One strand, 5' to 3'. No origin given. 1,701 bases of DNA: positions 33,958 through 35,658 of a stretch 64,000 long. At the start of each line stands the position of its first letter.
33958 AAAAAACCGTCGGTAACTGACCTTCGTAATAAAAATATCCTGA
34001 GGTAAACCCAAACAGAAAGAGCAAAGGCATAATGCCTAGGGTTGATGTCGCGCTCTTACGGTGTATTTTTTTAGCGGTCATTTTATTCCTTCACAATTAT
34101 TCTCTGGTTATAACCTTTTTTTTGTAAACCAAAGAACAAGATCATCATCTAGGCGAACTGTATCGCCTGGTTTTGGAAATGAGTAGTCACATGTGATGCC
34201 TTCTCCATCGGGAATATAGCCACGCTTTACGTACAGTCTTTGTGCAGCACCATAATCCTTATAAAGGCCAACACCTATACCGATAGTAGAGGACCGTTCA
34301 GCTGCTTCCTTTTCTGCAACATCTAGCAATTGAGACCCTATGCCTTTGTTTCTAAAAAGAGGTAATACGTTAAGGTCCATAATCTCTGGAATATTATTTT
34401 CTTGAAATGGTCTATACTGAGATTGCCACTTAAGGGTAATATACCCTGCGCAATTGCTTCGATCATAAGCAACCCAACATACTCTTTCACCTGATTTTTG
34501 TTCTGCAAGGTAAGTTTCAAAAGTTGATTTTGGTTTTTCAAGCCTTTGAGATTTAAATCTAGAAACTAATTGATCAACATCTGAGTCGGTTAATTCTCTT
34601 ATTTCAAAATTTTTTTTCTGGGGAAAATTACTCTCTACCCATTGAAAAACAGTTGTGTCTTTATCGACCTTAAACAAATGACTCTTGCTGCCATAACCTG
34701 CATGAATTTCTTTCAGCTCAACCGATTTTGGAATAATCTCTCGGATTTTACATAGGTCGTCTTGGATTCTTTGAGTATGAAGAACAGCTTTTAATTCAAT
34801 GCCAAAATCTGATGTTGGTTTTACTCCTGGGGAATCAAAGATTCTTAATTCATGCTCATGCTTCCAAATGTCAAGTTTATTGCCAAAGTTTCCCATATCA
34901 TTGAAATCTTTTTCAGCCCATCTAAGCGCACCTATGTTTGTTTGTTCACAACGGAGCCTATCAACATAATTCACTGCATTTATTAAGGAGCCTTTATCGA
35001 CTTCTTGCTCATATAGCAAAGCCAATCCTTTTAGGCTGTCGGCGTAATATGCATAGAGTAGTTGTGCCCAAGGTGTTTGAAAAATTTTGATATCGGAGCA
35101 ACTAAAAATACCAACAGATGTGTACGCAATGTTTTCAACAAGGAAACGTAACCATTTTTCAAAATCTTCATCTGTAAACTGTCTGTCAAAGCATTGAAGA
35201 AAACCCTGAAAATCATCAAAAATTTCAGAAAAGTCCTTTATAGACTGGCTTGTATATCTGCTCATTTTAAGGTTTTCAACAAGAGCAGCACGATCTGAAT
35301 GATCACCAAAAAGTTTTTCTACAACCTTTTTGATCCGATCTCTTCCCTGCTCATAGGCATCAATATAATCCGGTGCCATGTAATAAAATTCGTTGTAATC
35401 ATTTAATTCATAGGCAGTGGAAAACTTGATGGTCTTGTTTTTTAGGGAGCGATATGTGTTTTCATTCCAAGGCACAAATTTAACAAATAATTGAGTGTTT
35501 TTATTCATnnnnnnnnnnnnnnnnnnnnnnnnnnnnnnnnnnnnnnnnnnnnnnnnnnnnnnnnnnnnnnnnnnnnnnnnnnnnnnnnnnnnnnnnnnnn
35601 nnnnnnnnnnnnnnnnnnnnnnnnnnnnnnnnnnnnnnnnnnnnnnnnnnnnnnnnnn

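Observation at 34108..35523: DUF2971-GNAT fusion protein sitting next to a Type I R-M system: a candidate single-gene defence or toxin module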

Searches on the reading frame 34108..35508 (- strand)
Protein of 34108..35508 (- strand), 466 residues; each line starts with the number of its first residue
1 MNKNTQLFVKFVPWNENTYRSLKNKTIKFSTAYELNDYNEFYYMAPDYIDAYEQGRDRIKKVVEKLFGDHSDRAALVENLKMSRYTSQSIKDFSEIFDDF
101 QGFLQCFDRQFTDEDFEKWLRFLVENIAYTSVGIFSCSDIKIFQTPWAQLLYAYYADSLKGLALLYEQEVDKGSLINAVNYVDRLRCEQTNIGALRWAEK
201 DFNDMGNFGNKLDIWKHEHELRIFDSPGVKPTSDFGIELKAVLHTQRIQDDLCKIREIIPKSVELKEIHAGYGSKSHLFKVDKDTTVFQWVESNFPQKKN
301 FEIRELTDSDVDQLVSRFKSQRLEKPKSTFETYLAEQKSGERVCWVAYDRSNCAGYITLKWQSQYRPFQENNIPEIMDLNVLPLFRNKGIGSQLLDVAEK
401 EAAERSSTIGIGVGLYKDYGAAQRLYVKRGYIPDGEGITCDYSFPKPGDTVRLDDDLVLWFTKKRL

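Call 5: search_protein_families(library=pfam, proteins=[window:34108-35508:-], max_evalue=1)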
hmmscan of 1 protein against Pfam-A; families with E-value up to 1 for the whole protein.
window:34108-35508:- (466 aa): 6 families
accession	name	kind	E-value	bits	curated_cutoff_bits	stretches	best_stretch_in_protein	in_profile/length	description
PF00583.31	Acetyltransf_1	-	1.3e-11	45.3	20.7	1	326-431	17-116/116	Acetyltransferase (GNAT) family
PF13508.13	Acetyltransf_7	-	7.2e-10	39.6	27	1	342-432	3-83/84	Acetyltransferase (GNAT) domain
PF13673.13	Acetyltransf_10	-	4.5e-07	30.3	23.6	1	335-436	24-112/128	Acetyltransferase (GNAT) domain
PF13527.13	Acetyltransf_9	-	0.00056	20.4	25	1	302-420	1-123/127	Acetyltransferase (GNAT) domain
PF08445.16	FR47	-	0.15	12.5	22.1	1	373-432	21-78/86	FR47-like protein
PF13880.12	Acetyltransf_13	-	0.22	11.8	22.8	1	381-401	12-32/69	ESCO1/2 acetyl-transferase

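Call 6: search_protein_families(library=ncbifam, proteins=[window:34108-35508:-], max_evalue=1)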
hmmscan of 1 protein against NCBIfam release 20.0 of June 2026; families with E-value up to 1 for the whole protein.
window:34108-35508:- (466 aa): 8 families
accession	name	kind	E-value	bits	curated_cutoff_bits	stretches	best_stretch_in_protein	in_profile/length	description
NF007530.0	PRK10146.1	equivalog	4.2e-07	30.3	142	1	303-431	6-133/144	aminoalkylphosphonate N-acetyltransferase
TIGR01575.1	rimI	equivalog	4.1e-05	23.7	86.4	1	330-431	19-112/132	ribosomal protein S18-alanine N-acetyltransferase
NF053587.1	SpmdActasePaiA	equivalog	0.0038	17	250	1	344-435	61-151/172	spermidine/spermine N(1)-acetyltransferase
NF040815.2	recomb_XerA_Arch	equivalog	0.01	15.4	220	1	77-126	4-53/263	site-specific tyrosine recombinase/integron integrase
NF008212.0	PRK10975.1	equivalog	0.017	14.9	219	1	343-430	139-219/232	dTDP-4-amino-4,6-dideoxy-D-galactose acyltransferase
NF002959.0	PRK03624.1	equivalog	0.031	14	124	1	376-431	75-129/147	GNAT family acetyltransferase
TIGR02382.1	wecD_rffC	equivalog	0.06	12.9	195.1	1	375-430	125-179/191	dTDP-4-amino-4,6-dideoxy-D-galactose acyltransferase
TIGR03928.1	T7_EssCb_Firm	equivalog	0.11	10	778.4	1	36-150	1134-1243/1296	type VII secretion protein EssC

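Call 7: search_protein_families(library=padloc, proteins=[window:34108-35508:-], max_evalue=1)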
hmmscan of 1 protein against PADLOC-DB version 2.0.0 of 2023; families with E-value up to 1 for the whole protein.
window:34108-35508:- (466 aa): 2 families
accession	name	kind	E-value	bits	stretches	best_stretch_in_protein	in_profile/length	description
PDLC04990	PDC-S31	-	1.5e-11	42.6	1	5-267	6-243/259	-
PDLC04991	PDC-S31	-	5.3e-10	37.3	1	145-266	73-186/208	-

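Call 9: find_homologous_proteins(query=window:34108-35508:-, max_evalue=0.001)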
Query window:34108-35508:- (466 aa): 366 proteins with E <= 0.001 among 7718 candidates; the best 120 are listed.
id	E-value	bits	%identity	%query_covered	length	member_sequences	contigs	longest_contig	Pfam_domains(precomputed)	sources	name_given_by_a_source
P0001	0.0e+0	1076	100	100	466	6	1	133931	PF13673.14,PF13508.14,PF00583.32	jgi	-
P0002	3.5e-106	374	60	62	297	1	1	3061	-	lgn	-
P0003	4.7e-102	360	58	62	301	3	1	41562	-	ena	-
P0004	8.8e-99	350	56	62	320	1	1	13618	-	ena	-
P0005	7.3e-60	221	59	37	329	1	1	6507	PF13673.14,PF13508.14,PF17013.12,PF14542.13,PF00583.32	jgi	jgi:GNAT superfamily N-acetyltransferase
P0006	8.4e-60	221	61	35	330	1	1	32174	PF13673.14,PF13508.14,PF00583.32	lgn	-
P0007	2.2e-59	220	58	35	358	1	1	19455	PF13673.14,PF13508.14,PF17013.12,PF00583.32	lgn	-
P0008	3.1e-59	219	59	36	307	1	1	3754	PF13673.14,PF13508.14,PF08445.17,PF14542.13,PF00583.32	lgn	-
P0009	8.6e-59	218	55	42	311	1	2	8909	PF13673.14,PF13302.14,PF13508.14,PF14542.13,PF00583.32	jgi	jgi:GNAT superfamily N-acetyltransferase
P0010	3.1e-58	216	60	34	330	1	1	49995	PF13673.14,PF13508.14,PF17013.12,PF00583.32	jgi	jgi:GNAT superfamily N-acetyltransferase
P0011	8.2e-58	215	55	37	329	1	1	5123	PF13673.14,PF13302.14,PF13508.14,PF17013.12,PF00583.32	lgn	-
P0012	1.6e-57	214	53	39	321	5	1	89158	PF13673.14,PF13508.14,PF08445.17,PF14542.13,PF00583.32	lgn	-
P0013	2.0e-57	213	58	35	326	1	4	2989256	PF13673.14,PF13508.14,PF08445.17,PF13880.13,PF14542.13,PF13527.14,PF00583.32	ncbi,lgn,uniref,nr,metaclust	ncbi:N-acetyltransferase GCN5 [Legionella lansingensis]|uniref:N-acetyltransferase domain-containing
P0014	2.7e-57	213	58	36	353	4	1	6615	PF13673.14,PF13302.14,PF13508.14,PF13523.13,PF00583.32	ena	-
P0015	3.7e-57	212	58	36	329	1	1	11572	PF13673.14,PF13302.14,PF13508.14,PF17013.12,PF14542.13,PF00583.32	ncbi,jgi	jgi:GNAT superfamily N-acetyltransferase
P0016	3.9e-57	212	51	44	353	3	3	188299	PF13673.14,PF13302.14,PF13508.14,PF13523.13,PF00583.32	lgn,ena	-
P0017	8.7e-57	211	60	35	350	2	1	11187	PF13673.14,PF13508.14,PF00583.32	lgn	-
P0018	1.8e-56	210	59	36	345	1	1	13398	PF13673.14,PF13508.14,PF08445.17,PF13880.13,PF00583.32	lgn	-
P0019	2.1e-56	210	59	35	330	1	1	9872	PF13673.14,PF13508.14,PF17013.12,PF00583.32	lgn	-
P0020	2.3e-56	210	56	36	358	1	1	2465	PF13673.14,PF13508.14,PF08445.17,PF00583.32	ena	-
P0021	2.5e-56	210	61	35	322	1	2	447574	PF13673.14,PF13508.14,PF08445.17,PF14542.13,PF00583.32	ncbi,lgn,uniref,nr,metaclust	ncbi:GNAT family acetyltransferase [Legionella adelaidensis]|uniref:GNAT family acetyltransferase n=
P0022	2.7e-56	210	53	39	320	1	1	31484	PF13673.14,PF13420.14,PF13302.14,PF13508.14,PF08445.17,PF13880.13,PF14542.13,PF13527.14,PF00583.32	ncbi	-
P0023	2.8e-56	210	57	36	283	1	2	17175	PF13508.14,PF00583.32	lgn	-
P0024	3.9e-56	209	53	42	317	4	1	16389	PF13673.14,PF13508.14,PF08445.17,PF00583.32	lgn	-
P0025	3.9e-56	209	62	35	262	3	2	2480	PF13673.14,PF13508.14,PF00583.32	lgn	-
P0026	4.0e-56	209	58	35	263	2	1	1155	PF13673.14,PF13508.14,PF14542.13,PF00583.32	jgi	jgi:GNAT superfamily N-acetyltransferase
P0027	4.3e-56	209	60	35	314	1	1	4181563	PF13673.14,PF13508.14,PF08445.17,PF13880.13,PF00583.32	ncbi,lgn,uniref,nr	ncbi:GNAT family N-acetyltransferase [Legionella fallonii]|uniref:N-acetyltransferase domain-contain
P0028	4.4e-56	209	57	35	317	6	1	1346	PF13673.14,PF13508.14,PF08445.17,PF00583.32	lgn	-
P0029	7.9e-56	208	58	37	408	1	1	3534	PF12697.14,PF13508.14,PF00561.27,PF00583.32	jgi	jgi:GNAT superfamily N-acetyltransferase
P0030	8.2e-56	208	54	39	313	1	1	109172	PF13673.14,PF13302.14,PF13508.14,PF17013.12,PF14542.13,PF13527.14,PF00583.32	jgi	jgi:ribosomal protein S18 acetylase RimI-like enzyme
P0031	8.4e-56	208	62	35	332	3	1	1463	PF13673.14,PF13508.14,PF00583.32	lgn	-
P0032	1.1e-55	208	61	35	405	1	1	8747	PF13673.14,PF18765.8,PF13508.14,PF00583.32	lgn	-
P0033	1.2e-55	208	61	35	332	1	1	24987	PF13673.14,PF13508.14,PF17013.12,PF00583.32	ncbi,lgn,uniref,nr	ncbi:MAG: GNAT family N-acetyltransferase [Acinetobacter sp.]|uniref:GNAT family N-acetyltransferase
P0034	1.3e-55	207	59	35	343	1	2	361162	PF13673.14,PF13508.14,PF17013.12,PF14542.13,PF13527.14,PF00583.32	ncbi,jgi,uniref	ncbi:GNAT family N-acetyltransferase [Legionella sp. W05-934-2]|jgi:GNAT superfamily N-acetyltransfe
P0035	1.3e-55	207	60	36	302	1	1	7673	PF13673.14,PF03819.23,PF13508.14,PF00583.32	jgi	jgi:GNAT superfamily N-acetyltransferase/phosphoribosyl-ATP pyrophosphohydrolase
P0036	1.4e-55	207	55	38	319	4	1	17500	PF13673.14,PF13508.14,PF08445.17,PF00583.32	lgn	-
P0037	1.7e-55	207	58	36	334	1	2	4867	PF13673.14,PF13508.14,PF00583.32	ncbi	-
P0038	1.8e-55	207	62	35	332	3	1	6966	PF13673.14,PF13508.14,PF00583.32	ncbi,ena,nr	ncbi:MAG: GNAT family N-acetyltransferase [Alphaproteobacteria bacterium]|nr:GNAT family N-acetyltra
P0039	1.9e-55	207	58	35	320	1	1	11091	PF13673.14,PF13508.14,PF08445.17,PF00583.32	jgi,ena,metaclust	metaclust:\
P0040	2.1e-55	207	53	37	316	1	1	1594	PF13673.14,PF13302.14,PF13508.14,PF08445.17,PF00583.32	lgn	-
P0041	2.4e-55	206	58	37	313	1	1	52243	PF13673.14,PF13508.14,PF13880.13,PF13527.14,PF00583.32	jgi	jgi:ribosomal protein S18 acetylase RimI-like enzyme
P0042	2.8e-55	206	61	35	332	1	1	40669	PF13673.14,PF13508.14,PF00583.32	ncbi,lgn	-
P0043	3.3e-55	206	59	35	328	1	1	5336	PF13673.14,PF13302.14,PF13508.14,PF08445.17,PF17013.12,PF14542.13,PF00583.32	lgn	-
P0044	3.3e-55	206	56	36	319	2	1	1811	PF13673.14,PF13508.14,PF08445.17,PF00583.32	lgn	-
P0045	3.8e-55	206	58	35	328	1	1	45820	PF13673.14,PF13508.14,PF00583.32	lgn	-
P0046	4.0e-55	206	58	35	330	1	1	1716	PF13673.14,PF13508.14,PF17013.12,PF00583.32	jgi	jgi:GNAT superfamily N-acetyltransferase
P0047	4.3e-55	206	53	40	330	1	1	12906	PF13673.14,PF13420.14,PF13302.14,PF13508.14,PF08445.17,PF14542.13,PF00583.32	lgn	-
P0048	5.2e-55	205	62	35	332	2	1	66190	PF13673.14,PF13508.14,PF00583.32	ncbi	-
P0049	8.1e-55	205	58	35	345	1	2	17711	PF13673.14,PF13508.14,PF08445.17,PF00583.32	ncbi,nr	ncbi:MAG: GNAT family N-acetyltransferase [Tatlockia sp.]|nr:GNAT family N-acetyltransferase [Tatloc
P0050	8.5e-55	205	54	39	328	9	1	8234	PF13673.14,PF13508.14,PF00583.32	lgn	-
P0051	1.1e-54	204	57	36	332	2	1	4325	PF13673.14,PF13302.14,PF13508.14,PF23209.2,PF00583.32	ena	-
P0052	1.1e-54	204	55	37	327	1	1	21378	PF13673.14,PF13508.14,PF17013.12,PF14542.13,PF00583.32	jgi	jgi:GNAT superfamily N-acetyltransferase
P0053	1.3e-54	204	59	35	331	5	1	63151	PF13673.14,PF13508.14,PF17013.12,PF14542.13,PF00583.32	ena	-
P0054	1.3e-54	204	60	35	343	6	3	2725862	PF13673.14,PF13508.14,PF08445.17,PF13880.13,PF17013.12,PF14542.13,PF13527.14,PF00583.32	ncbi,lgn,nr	ncbi:GNAT family N-acetyltransferase [Legionella oakridgensis]|nr:GNAT family N-acetyltransferase [L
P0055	1.6e-54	204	61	35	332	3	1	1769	PF13673.14,PF13508.14,PF17013.12,PF00583.32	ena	-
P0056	1.7e-54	204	56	35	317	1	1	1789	PF13673.14,PF13302.14,PF13508.14,PF08445.17,PF00583.32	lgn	-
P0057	1.9e-54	204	59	37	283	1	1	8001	PF13673.14,PF13508.14,PF00583.32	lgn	-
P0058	2.2e-54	203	59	35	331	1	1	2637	PF13673.14,PF13508.14,PF17013.12,PF14542.13,PF00583.32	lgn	-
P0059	2.4e-54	203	54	37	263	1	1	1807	PF13673.14,PF13508.14,PF00583.32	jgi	jgi:GNAT superfamily N-acetyltransferase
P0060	2.5e-54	203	56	37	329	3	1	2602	PF13673.14,PF13508.14,PF00583.32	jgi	jgi:GNAT superfamily N-acetyltransferase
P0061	2.8e-54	203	54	42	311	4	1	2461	PF13673.14,PF13508.14,PF08445.17,PF00583.32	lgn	-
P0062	2.9e-54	203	54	35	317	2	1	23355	PF13673.14,PF13508.14,PF08445.17,PF00583.32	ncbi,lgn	-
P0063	3.0e-54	203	55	36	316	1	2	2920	PF13673.14,PF13508.14,PF08445.17,PF14542.13,PF00583.32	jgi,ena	jgi:ribosomal protein S18 acetylase RimI-like enzyme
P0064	3.3e-54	203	60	35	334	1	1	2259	PF13673.14,PF13302.14,PF13508.14,PF00583.32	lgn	-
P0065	3.5e-54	203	58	37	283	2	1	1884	PF13673.14,PF13508.14,PF00583.32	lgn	-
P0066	4.2e-54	202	56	35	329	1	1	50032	PF13673.14,PF13508.14,PF00583.32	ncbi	-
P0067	4.3e-54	202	61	35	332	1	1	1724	PF13673.14,PF13508.14,PF00583.32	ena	-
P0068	4.7e-54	202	54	39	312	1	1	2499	PF13673.14,PF13302.14,PF13508.14,PF00583.32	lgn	-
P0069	4.7e-54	202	59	35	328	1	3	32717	PF13673.14,PF13508.14,PF17013.12,PF00583.32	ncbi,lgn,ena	-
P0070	5.5e-54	202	54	35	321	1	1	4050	PF13673.14,PF13508.14,PF08445.17,PF00583.32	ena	-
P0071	6.6e-54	202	56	35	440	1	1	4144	PF13673.14,PF07883.18,PF13508.14,PF08445.17,PF00583.32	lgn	-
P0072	7.0e-54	202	53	37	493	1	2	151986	PF13673.14,PF13508.14,PF01853.25,PF13238.13,PF17013.12,PF00583.32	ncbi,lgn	-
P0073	7.2e-54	202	60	36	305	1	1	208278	PF07883.18,PF13508.14,PF00583.32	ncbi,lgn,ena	-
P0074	7.6e-54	202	55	36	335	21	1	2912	PF13673.14,PF13508.14,PF00583.32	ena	-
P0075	7.8e-54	202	60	35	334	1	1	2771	PF13673.14,PF13508.14,PF17013.12,PF00583.32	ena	-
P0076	8.3e-54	201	57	35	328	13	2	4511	PF13673.14,PF13508.14,PF17013.12,PF00583.32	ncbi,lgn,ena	-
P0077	9.8e-54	201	58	35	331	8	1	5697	PF13673.14,PF13508.14,PF00583.32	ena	-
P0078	1.1e-53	201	54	36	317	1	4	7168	PF13673.14,PF13508.14,PF08445.17,PF00583.32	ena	-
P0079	1.1e-53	201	57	35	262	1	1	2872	PF13508.14,PF00583.32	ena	-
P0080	1.1e-53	201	57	40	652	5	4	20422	PF13673.14,PF13508.14,PF00583.32,PF01636.30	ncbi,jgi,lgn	jgi:GNAT superfamily N-acetyltransferase/aminoglycoside phosphotransferase (APT) family kinase prote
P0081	1.3e-53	201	60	37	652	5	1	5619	PF13673.14,PF13508.14,PF00583.32,PF01636.30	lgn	-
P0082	1.5e-53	201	56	36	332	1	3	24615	PF13673.14,PF13508.14,PF17013.12,PF00583.32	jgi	jgi:GNAT superfamily N-acetyltransferase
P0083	1.5e-53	201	56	36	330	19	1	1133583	PF13673.14,PF13508.14,PF17013.12,PF00583.32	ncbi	ncbi:GNAT family N-acetyltransferase [Legionella pneumophila]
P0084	1.6e-53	200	48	46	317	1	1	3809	PF13673.14,PF13508.14,PF00583.32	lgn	-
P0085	1.9e-53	200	59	37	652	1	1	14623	PF13673.14,PF13508.14,PF00583.32,PF01636.30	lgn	-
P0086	1.9e-53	200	53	40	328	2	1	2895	PF13673.14,PF13508.14,PF00583.32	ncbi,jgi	jgi:GNAT superfamily N-acetyltransferase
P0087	2.0e-53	200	58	36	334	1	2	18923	PF13302.14,PF13508.14,PF00583.32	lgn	-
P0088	2.2e-53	200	60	35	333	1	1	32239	PF13673.14,PF13508.14,PF17013.12,PF00583.32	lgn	-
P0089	2.2e-53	200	58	37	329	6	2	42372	PF13673.14,PF13508.14,PF08445.17,PF00583.32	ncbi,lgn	-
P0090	2.6e-53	200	59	35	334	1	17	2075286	PF13673.14,PF13508.14,PF00583.32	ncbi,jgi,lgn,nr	ncbi:MAG: GNAT family N-acetyltransferase [Alphaproteobacteria bacterium]|jgi:GNAT superfamily N-ace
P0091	2.7e-53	200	55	35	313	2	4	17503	PF13673.14,PF13302.14,PF13508.14,PF08445.17,PF17013.12,PF13527.14,PF00583.32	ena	-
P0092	2.9e-53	200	62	35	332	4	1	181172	PF13673.14,PF13508.14,PF17013.12,PF00583.32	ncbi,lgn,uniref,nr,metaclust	ncbi:Predicted acetyltransferase [Legionella pneumophila]|uniref:GNAT family N-acetyltransferase n=1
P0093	2.9e-53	200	60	35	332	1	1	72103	PF13673.14,PF13508.14,PF17013.12,PF00583.32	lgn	-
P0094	2.9e-53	200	60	37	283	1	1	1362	PF13673.14,PF13508.14,PF00583.32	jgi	jgi:GNAT superfamily N-acetyltransferase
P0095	3.1e-53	200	56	36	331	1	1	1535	PF13673.14,PF13508.14,PF17013.12,PF00583.32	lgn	-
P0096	3.5e-53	199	56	36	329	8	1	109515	PF13673.14,PF13508.14,PF00583.32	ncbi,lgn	-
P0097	3.8e-53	199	60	35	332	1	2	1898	PF13673.14,PF13508.14,PF00583.32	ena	-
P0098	4.0e-53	199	59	36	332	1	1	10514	PF13673.14,PF13508.14,PF17013.12,PF00583.32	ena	-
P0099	4.2e-53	199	51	38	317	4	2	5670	PF13673.14,PF13302.14,PF13508.14,PF08445.17,PF00583.32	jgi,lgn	-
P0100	4.5e-53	199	62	35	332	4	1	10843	PF13673.14,PF13508.14,PF00583.32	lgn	-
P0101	4.5e-53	199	50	44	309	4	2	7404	PF13673.14,PF13420.14,PF13302.14,PF13508.14,PF08445.17,PF14542.13,PF13527.14,PF00583.32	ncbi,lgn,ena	-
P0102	5.0e-53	199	60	35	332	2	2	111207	PF13673.14,PF13508.14,PF00583.32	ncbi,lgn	-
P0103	5.3e-53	199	57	36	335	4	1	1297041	PF13673.14,PF13508.14,PF14542.13,PF00583.32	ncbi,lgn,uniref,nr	ncbi:GNAT family N-acetyltransferase [Legionella sp. 16cNR16C]|uniref:GNAT family N-acetyltransferas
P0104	5.3e-53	199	57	37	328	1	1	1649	PF13673.14,PF13508.14,PF00583.32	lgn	-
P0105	5.3e-53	199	56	36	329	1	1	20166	PF13673.14,PF13302.14,PF13508.14,PF17013.12,PF14542.13,PF00583.32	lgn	-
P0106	5.6e-53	199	54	40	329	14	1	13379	PF13673.14,PF13508.14,PF00583.32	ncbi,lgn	-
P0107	5.8e-53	199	54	39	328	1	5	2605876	PF13673.14,PF13508.14,PF00583.32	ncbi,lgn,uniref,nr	ncbi:Acyl-CoA N-acyltransferase [Legionella geestiana]|uniref:Acyl-CoA N-acyltransferase n=1 Tax=Leg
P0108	6.4e-53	198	50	43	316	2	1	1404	PF13673.14,PF13508.14,PF08445.17,PF13527.14,PF00583.32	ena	-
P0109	6.6e-53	198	57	35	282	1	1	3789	PF13673.14,PF13508.14,PF00583.32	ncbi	-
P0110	7.2e-53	198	56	40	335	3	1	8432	PF13673.14,PF13508.14,PF00583.32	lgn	-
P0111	7.9e-53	198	56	36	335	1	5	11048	PF13673.14,PF13508.14,PF08445.17,PF14542.13,PF00583.32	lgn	-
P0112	8.1e-53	198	56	37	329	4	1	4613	PF13673.14,PF13508.14,PF08445.17,PF14542.13,PF00583.32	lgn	-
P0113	8.3e-53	198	53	41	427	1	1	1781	PF13508.14,PF00583.32,PF01636.30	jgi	jgi:GNAT superfamily N-acetyltransferase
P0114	8.5e-53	198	49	42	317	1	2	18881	PF13673.14,PF13508.14,PF08445.17,PF00583.32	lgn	-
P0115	8.6e-53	198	58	35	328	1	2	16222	PF13673.14,PF13508.14,PF17013.12,PF00583.32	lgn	-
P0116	9.0e-53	198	58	35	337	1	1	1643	PF13673.14,PF13508.14,PF17013.12,PF00583.32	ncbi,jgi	jgi:ribosomal protein S18 acetylase RimI-like enzyme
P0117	9.3e-53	198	60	35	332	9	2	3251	PF13673.14,PF13508.14,PF00583.32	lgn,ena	-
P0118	1.1e-52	198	57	36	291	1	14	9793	PF13673.14,PF07883.18,PF13508.14,PF02311.26,PF00583.32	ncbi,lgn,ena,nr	ncbi:MAG: GNAT family N-acetyltransferase [Proteobacteria bacterium]|nr:GNAT family N-acetyltransfer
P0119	1.2e-52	198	56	37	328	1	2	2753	PF13673.14,PF13508.14,PF00583.32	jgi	-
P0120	1.3e-52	197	59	35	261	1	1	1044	PF13673.14,PF13508.14,PF00583.32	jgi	jgi:GNAT superfamily N-acetyltransferase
